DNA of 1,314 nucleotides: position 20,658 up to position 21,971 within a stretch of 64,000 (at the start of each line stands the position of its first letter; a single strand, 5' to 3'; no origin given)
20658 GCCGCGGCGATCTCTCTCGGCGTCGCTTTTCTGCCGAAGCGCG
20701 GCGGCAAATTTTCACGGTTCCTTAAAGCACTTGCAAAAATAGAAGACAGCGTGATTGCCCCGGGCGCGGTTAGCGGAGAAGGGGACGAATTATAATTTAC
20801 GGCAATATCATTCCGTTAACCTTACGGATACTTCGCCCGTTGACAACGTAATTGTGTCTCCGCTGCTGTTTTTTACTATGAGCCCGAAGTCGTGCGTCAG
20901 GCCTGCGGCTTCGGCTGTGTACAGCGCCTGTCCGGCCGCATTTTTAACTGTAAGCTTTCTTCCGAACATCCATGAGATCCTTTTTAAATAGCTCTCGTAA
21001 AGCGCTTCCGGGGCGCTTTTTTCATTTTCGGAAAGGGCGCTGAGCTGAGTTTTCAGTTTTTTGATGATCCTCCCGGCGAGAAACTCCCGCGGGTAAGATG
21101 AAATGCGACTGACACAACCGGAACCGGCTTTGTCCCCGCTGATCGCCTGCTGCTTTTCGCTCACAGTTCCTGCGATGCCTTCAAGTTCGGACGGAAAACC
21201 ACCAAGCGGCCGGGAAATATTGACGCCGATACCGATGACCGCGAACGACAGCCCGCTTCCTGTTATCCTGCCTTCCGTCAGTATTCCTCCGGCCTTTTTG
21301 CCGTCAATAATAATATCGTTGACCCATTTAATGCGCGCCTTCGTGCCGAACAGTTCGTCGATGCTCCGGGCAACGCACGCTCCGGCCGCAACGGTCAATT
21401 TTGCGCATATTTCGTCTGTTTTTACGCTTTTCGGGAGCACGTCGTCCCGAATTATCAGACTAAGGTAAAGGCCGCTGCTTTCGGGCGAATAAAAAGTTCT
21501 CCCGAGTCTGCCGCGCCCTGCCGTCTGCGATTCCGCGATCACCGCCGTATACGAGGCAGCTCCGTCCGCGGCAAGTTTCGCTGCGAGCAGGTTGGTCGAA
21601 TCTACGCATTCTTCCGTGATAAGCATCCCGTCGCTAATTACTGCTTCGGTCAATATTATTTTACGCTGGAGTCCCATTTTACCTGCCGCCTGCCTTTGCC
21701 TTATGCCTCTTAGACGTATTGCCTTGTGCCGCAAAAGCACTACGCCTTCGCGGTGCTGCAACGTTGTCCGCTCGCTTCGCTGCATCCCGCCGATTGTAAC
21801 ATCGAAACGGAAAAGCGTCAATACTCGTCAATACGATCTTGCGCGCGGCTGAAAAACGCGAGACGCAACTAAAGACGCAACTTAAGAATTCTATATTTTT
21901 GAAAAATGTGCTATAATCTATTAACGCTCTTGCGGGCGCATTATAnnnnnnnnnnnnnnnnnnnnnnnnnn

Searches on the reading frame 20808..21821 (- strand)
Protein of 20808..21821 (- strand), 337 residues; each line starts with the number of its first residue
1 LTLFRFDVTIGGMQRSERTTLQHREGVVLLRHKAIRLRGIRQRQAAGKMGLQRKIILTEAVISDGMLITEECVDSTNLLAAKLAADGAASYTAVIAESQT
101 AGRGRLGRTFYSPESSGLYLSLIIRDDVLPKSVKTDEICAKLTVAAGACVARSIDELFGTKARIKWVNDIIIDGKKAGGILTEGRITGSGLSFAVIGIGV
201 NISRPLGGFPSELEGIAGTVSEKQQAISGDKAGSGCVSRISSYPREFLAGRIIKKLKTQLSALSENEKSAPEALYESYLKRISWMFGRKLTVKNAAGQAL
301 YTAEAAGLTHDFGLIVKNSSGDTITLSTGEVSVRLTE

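Call 39: search_protein_families(library=pfam, proteins=[window:20808-21821:-], max_evalue=0.00001)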
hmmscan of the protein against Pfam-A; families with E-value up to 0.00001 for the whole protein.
window:20808-21821:- (337 aa): 1 family
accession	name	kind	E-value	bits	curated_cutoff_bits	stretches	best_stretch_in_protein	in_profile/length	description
PF03099.24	BPL_LplA_LipB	-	2.3e-17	63.6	21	1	71-201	3-133/133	Biotin/lipoate A/B protein ligase family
